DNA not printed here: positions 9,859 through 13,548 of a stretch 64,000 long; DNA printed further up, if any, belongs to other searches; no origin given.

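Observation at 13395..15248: GmrSD/BrxU-like type IV restriction gene inserted between drmMI and drmA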

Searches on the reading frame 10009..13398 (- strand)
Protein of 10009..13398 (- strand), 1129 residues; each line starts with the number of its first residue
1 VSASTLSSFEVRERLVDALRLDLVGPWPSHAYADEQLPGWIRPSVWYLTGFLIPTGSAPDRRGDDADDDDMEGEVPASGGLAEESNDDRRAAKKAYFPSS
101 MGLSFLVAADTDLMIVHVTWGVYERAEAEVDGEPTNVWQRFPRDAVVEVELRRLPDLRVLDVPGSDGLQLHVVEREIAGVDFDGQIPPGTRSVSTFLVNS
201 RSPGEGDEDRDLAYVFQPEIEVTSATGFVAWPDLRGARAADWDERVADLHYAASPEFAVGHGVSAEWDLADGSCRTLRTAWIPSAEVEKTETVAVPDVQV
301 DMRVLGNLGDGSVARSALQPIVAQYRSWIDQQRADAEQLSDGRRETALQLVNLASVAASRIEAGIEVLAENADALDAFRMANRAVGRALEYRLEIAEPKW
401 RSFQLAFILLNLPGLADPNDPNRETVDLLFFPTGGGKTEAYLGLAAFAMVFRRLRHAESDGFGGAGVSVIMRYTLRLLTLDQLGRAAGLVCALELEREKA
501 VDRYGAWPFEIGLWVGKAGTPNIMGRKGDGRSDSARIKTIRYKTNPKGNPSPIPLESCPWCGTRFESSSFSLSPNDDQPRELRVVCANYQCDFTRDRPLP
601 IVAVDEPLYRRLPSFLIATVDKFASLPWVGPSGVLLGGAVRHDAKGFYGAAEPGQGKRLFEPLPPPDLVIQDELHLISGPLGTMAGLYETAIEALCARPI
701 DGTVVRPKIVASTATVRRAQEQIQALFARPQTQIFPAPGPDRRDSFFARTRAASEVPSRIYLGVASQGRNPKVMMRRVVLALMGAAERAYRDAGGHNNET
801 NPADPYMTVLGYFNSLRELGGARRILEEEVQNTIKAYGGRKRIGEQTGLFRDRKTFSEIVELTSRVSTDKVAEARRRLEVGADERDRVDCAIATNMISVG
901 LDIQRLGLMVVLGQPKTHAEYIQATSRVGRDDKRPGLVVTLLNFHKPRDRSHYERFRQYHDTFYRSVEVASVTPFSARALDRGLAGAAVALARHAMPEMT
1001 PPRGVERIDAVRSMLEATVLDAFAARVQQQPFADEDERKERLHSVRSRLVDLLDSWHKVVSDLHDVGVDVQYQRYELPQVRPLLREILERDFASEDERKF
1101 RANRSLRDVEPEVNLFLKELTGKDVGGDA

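Call 3: search_protein_families(library=pfam, proteins=[window:10009-13398:-], max_evalue=0.01)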
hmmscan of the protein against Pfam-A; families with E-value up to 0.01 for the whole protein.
window:10009-13398:- (1129 aa): 1 family
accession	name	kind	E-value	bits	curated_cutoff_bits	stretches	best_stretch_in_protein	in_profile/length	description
PF00271.37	Helicase_C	-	9.8e-07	29.5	23.5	1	864-930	47-108/110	Helicase conserved C-terminal domain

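Call 4: search_protein_families(library=padloc, proteins=[window:10009-13398:-], max_evalue=0.001)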
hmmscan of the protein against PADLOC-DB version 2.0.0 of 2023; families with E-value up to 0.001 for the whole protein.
window:10009-13398:- (1129 aa): 12 families
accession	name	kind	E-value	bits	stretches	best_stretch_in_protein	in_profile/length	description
PDLC02575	DrmA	-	8.4e-274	908.4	1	297-1119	7-830/837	DrmA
PDLC02568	DrmA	-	6.4e-217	720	1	524-1125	1-607/611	DrmA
PDLC02571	DrmA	-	2.2e-192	639.7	3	596-1114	765-1279/1282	DrmA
PDLC02567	DrmA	-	4.9e-169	562.3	1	65-1119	626-1724/1750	DrmA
PDLC02577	DrmA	-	1.6e-128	427.9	1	465-1062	12-627/697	DrmA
PDLC02576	DrmA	-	1.2e-56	190.2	2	398-750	497-848/1235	DrmA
PDLC02574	DrmA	-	2e-42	143.1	1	873-1118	22-253/269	DrmA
PDLC02569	DrmA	-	9.5e-06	21.6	1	890-976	832-917/1095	DrmA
PDLC02573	DrmA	-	5.1e-05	19.5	1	886-959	793-865/1018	DrmA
PDLC02896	DpdJ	-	0.00015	17.6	1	888-958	581-650/1487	DpdJ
PDLC02859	DpdF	-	0.00023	17.7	1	882-943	366-426/545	DpdF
PDLC02570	DrmA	-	0.00035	17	1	873-968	566-660/851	DrmA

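Call 24: find_related_loci(query=A1, collection=metagenome_contigs, flank=10000)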
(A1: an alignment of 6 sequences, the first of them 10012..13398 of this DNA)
Query A1 (1129 aa) in metagenome_contigs; peptide patterns used: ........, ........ (x = any residue, [..] = any of these).
600 stretches matched a pattern (row limit reached: there are more); 591 encode a relative of the query (tblastn E <= 1e-3); the best 80 are kept; 80 distinct loci.
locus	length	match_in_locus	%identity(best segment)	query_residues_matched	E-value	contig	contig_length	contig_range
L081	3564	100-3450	74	7-1125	0e+0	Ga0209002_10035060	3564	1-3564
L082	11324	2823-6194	72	2-1125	0e+0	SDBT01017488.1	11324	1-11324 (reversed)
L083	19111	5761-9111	73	7-1125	0e+0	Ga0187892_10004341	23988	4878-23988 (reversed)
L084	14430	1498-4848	70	7-1125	0e+0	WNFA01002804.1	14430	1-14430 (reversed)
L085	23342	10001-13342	70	7-1122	0e+0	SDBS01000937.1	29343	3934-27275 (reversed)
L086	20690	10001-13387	69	7-1129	0e+0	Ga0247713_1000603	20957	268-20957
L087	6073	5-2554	77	277-1125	0e+0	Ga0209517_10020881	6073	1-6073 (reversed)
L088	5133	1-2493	77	296-1125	0e+0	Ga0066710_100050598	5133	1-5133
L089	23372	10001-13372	68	7-1126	0e+0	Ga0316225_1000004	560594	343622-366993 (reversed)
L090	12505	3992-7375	55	1-1125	0e+0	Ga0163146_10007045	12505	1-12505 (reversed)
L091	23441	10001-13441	53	6-1125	0e+0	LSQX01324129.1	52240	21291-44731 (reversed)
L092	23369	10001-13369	53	5-1125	0e+0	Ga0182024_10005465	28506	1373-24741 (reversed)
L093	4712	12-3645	54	2-1128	0e+0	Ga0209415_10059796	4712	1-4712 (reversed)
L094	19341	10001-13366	53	6-1128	0e+0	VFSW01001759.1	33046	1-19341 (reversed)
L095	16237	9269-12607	53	6-1120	0e+0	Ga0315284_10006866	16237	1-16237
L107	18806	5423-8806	52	6-1125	0e+0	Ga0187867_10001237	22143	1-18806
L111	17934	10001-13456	53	8-1121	0e+0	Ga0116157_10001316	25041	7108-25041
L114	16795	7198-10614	51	7-1129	0e+0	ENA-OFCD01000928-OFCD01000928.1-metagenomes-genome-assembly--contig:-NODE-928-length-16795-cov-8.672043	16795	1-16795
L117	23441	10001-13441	52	3-1121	0e+0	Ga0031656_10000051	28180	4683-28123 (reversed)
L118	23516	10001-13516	52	6-1120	0e+0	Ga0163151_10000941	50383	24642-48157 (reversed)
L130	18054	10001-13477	50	10-1121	0e+0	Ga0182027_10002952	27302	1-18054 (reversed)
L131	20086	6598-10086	47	7-1125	0e+0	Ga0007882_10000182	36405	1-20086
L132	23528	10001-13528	46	1-1116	0e+0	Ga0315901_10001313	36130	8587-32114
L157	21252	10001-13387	38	7-1119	0e+0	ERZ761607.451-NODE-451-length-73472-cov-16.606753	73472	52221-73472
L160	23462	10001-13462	37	7-1119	0e+0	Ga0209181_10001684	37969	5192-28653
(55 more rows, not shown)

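Call 27: search_protein_families(library=pfam, proteins=[L090:913-2751:+, L090:2748-3983:+, L157:7917-9914:+, L157:6032-7873:+, L131:4964-6073:+, L131:6080-6595:+, L107:4006-5400:+, L117:5557-8073:+, L117:8101-9960:+, L132:1670-6232:+], max_evalue=0.001)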
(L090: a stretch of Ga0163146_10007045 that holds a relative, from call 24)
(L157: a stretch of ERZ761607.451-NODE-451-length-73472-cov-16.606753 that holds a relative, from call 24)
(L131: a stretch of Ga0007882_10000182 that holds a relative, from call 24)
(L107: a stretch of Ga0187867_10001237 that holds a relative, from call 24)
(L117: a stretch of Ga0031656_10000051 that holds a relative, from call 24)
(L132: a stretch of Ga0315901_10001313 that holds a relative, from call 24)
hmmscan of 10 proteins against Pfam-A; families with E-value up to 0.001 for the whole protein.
L090:913-2751:+ (612 aa): 2 families
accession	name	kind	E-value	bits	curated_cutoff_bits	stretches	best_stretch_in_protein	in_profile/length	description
PF03235.19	GmrSD_N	-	2e-37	129.7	33.2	1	15-254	1-199/199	GmrSD restriction endonuclease, N-terminal domain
PF07510.16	GmrSD_C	-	5.7e-30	104.4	23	1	452-595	1-137/138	GmrSD restriction endonucleases, C-terminal domain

L090:2748-3983:+ (411 aa): 0 families

L157:7917-9914:+ (665 aa): 2 families
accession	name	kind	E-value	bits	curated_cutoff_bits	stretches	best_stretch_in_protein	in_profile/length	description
PF03235.19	GmrSD_N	-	4e-27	96.1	33.2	1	24-262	3-198/199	GmrSD restriction endonuclease, N-terminal domain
PF07510.16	GmrSD_C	-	1.2e-06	28.9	23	1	525-638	50-119/138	GmrSD restriction endonucleases, C-terminal domain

L157:6032-7873:+ (613 aa): 7 families
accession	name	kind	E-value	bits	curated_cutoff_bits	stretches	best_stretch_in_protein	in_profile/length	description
PF13476.12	AAA_23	-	3e-20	74.2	27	1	5-204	2-196/201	AAA domain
PF02463.25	SMC_N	-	1e-14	55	40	1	2-602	2-205/220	RecF/RecN/SMC N terminal domain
PF13175.12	AAA_15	-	1e-08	35.6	32.1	1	1-593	1-368/374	AAA ATPase domain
PF13304.12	AAA_21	-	2.2e-08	34.9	27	0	384-593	135-297/304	AAA domain, putative AbiEii toxin, Type IV TA system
PF13555.12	AAA_29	-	6.2e-08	32.7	27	1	4-50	3-50/61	P-loop containing region of AAA domain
PF00005.33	ABC_tran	-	0.00022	22.3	25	0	26-48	15-37/137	ABC transporter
PF13558.12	SbcC_Walker_B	-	0.00033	21.3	27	1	523-577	26-88/90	SbcC/RAD50-like, Walker B motif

L131:4964-6073:+ (369 aa): 4 families
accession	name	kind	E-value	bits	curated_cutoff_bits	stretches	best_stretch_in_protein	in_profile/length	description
PF01381.28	HTH_3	-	3.5e-12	46.6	23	1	10-63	1-53/55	Helix-turn-helix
PF13560.12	HTH_31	-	1.5e-10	41.7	27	1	6-63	2-59/64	Helix-turn-helix domain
PF06114.19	Peptidase_M78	-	4.6e-10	39.8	22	1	187-251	30-93/123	IrrE N-terminal-like domain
PF12844.13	HTH_19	-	3.8e-08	33.6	30.2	1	7-59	1-52/64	Helix-turn-helix domain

L131:6080-6595:+ (171 aa): 0 families

L107:4006-5400:+ (464 aa): 0 families

L117:5557-8073:+ (838 aa): 0 families

L117:8101-9960:+ (619 aa): 1 family
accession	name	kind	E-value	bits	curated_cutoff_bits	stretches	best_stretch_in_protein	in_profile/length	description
PF04411.18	PDDEXK_7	-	5.6e-05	23.7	22.1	1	385-510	1-112/164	PD-(D/E)XK nuclease superfamily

L132:1670-6232:+ (1520 aa): 7 families
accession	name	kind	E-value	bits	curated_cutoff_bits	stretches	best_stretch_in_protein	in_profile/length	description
PF03118.21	RNA_pol_A_CTD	-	8.4e-35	118.8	23.8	2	273-332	7-66/67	Bacterial RNA polymerase, alpha chain C terminal domain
PF00271.37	Helicase_C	-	2.6e-08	34.5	23.5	1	1324-1437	2-110/110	Helicase conserved C-terminal domain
PF00270.35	DEAD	-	9.9e-07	29.1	26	1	1090-1237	16-162/167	DEAD/DEAH box helicase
PF04851.21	ResIII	-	1.9e-06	28.4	22.5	1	1076-1234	11-162/164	Type III restriction enzyme, res subunit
PF00004.35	AAA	-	0.00026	21.9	21.2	1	1097-1232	7-107/131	ATPase family associated with various cellular activities (AAA)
PF14520.12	HHH_5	-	0.00034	21.5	27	0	296-328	20-52/57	Helix-hairpin-helix domain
PF00176.29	SNF2-rel_dom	-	0.00071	19.2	24.9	0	1097-1255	26-184/290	SNF2-related domain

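Call 28: search_protein_families(library=pfam, proteins=[L111:4554-6278:+, L111:6427-8538:+, L118:4337-6436:+, L118:6436-7857:+, L118:7907-9265:+, L130:6759-8492:+, L130:8489-9967:+, L114:3896-5392:+, L160:7425-9584:+, L082:1418-2551:+], max_evalue=0.001)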
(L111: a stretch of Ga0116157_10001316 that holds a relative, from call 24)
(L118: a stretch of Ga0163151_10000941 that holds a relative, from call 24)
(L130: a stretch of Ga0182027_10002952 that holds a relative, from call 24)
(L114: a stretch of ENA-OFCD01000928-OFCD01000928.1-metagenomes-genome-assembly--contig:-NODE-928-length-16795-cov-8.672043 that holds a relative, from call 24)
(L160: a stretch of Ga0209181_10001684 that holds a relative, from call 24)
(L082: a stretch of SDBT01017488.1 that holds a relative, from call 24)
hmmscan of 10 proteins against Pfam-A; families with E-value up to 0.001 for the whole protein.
L111:4554-6278:+ (574 aa): 1 family
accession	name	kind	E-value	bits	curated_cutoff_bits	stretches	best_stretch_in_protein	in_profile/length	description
PF00078.32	RVT_1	-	3.7e-05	24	29.6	1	144-271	66-188/205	Reverse transcriptase (RNA-dependent DNA polymerase)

L111:6427-8538:+ (703 aa): 3 families
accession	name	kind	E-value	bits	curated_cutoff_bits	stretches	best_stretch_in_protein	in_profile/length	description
PF13508.13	Acetyltransf_7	-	1e-07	32.7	27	1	50-131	3-83/84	Acetyltransferase (GNAT) domain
PF00583.31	Acetyltransf_1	-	1.1e-06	29.4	20.7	1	46-130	27-116/116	Acetyltransferase (GNAT) family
PF13673.13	Acetyltransf_10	-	2e-06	28.2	23.6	1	53-136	34-113/128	Acetyltransferase (GNAT) domain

L118:4337-6436:+ (699 aa): 0 families

L118:6436-7857:+ (473 aa): 2 families
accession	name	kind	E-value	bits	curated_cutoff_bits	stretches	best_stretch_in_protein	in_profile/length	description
PF08808.17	RES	-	5.5e-18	65.9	23.2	1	239-379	18-141/157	RES domain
PF18870.6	HEPN_RES_NTD1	-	2.8e-06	28.1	27.4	1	40-178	6-129/131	HEPN/RES N-terminal domain 1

L118:7907-9265:+ (452 aa): 3 families
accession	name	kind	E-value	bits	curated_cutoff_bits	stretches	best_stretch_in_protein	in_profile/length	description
PF13304.12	AAA_21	-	5.6e-39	135.4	27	1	58-378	3-304/304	AAA domain, putative AbiEii toxin, Type IV TA system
PF13175.12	AAA_15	-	5.8e-11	43.1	32.1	1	308-374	299-371/374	AAA ATPase domain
PF13476.12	AAA_23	-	0.00018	22.7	27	1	12-77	5-42/201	AAA domain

L130:6759-8492:+ (577 aa): 1 family
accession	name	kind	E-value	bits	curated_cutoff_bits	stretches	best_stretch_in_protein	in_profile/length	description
PF07728.20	AAA_5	-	2e-09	38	22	1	236-464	5-139/139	AAA domain (dynein-related subfamily)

L130:8489-9967:+ (492 aa): 1 family
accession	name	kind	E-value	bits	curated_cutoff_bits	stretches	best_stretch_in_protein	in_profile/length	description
PF10117.15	McrBC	-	5.9e-31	108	23.9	1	99-399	3-318/318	McrBC 5-methylcytosine restriction system component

L114:3896-5392:+ (498 aa): 0 families

L160:7425-9584:+ (719 aa): 9 families
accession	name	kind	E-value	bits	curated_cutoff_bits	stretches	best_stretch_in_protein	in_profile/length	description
PF00580.27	UvrD-helicase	-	4.6e-20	72.8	23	1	236-515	1-266/271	UvrD/REP helicase N-terminal domain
PF13361.12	UvrD_C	-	7.9e-15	55.6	25.6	1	624-695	279-345/350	UvrD-like helicase C-terminal domain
PF13245.12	AAA_19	-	9.5e-10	39.2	25.1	1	251-501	11-132/134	AAA domain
PF13086.12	AAA_11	-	1.3e-06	28.8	27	1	235-300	1-66/257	AAA domain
PF13401.12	AAA_22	-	7.1e-06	26.8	27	0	423-484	49-109/130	AAA domain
PF13191.12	AAA_16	-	8.2e-06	26.9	32.6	1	252-486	25-159/167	AAA ATPase domain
PF13538.12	UvrD_C_2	-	1.8e-05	24.9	27.4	0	675-695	31-51/52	UvrD-like helicase C-terminal domain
PF01443.25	Viral_helicase1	-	2.2e-05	24.8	21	0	599-695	143-226/228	Viral superfamily 1 RNA helicase core domain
PF13604.12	AAA_30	-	8.1e-05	22.9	27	0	235-314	1-66/191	AAA domain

L082:1418-2551:+ (377 aa): 1 family
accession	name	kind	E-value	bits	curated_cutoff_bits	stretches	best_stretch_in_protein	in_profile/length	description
PF01661.27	Macro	-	1.9e-27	96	22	1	46-158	1-116/118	Macro domain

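Call 64: search_dna_similar(query=window:10012-13398:-, collection=plasmids, mode=protein, max_rows=40, max_evalue=1e-20)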
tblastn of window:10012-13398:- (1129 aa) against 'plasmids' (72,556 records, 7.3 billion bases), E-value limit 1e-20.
Records with a match: 105; places in all: 109; records where one place covers at least 80% of the query: 57.
Best place of each record, by identity: <60% 105.
By first word of the organism name: Bacillus 17; Nostoc 7; Rhizobium 7; Halobacterium 6; Streptomyces 5; Planktothrix 3; Deinococcus 3; Lactiplantibacillus 3; Trichormus 2; Calothrix 2; and 41 more.
By predicted mobility (MOB-suite, as given by PLSDB): non-mobilizable 72; conjugative 22; mobilizable 11.
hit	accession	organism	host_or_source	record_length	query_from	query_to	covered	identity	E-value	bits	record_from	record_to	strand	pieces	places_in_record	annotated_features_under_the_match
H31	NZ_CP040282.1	Nostoc sp. C057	Phaeoceros,pure culture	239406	7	1122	99%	53.4%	0e+0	1077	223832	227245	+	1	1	drmA: DISARM system helicase DrmA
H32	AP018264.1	Scytonema sp. NIES-4073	-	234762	7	1122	99%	53.2%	0e+0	1071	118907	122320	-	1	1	helicase-like protein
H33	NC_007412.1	Trichormus variabilis ATCC 29413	-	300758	10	1128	99%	52.0%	0e+0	1031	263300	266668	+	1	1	drmA: DISARM system helicase DrmA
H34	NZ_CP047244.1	Trichormus variabilis 0441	cell culture,thermal spring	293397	10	1128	99%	52.0%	0e+0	1031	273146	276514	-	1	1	drmA: DISARM system helicase DrmA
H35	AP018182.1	Nostoc carneum NIES-2107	-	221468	10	1128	99%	51.6%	0e+0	994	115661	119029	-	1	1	helicase-like protein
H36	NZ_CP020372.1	Candidatus Thiodictyon syntrophicum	meromictic lake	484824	4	1120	99%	51.7%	0e+0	968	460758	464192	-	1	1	drmA: DISARM system helicase DrmA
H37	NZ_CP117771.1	Nostoc sp. UHCC 0926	whole organism,lichen surface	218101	10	1117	98%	52.0%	0e+0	1004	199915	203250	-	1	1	drmA: DISARM system helicase DrmA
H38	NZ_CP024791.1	Nostoc flagelliforme CCNUN1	cell culture,desert soil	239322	10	1128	99%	51.4%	0e+0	1000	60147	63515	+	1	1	drmA: DISARM system helicase DrmA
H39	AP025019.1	Calothrix sp. PCC 7716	-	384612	10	1124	99%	51.3%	0e+0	1036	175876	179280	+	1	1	Helicase-like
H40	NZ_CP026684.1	Nostoc sp. 'Peltigera membranacea cyanobiont' N6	Lichen thallus,Peltigera membranacea ...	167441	1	1125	100%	49.8%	0e+0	1006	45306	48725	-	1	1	drmA: DISARM system helicase DrmA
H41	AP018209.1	Calothrix brevissima NIES-22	-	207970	7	1125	99%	49.7%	0e+0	990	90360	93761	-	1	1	helicase-like protein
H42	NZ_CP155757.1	Sphingomonas parapaucimobilis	Chinese cabbage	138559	19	1127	98%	46.3%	0e+0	819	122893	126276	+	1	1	drmA: DISARM system helicase DrmA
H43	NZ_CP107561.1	Methylocystis sp. MJC1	whole organism,Alpine Peat Bogs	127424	3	1125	99%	45.4%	0e+0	832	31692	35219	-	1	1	drmA: DISARM system helicase DrmA | hypothetical protein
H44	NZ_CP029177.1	Acidibrevibacterium fodinaquatile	cell culture,acidic mine water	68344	14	1125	98%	45.7%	0e+0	811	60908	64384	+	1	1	drmA: DISARM system helicase DrmA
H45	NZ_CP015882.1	Ensifer adhaerens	silty clay loam soil (pH 6.1)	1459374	1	1110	98%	44.7%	0e+0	774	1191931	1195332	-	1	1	none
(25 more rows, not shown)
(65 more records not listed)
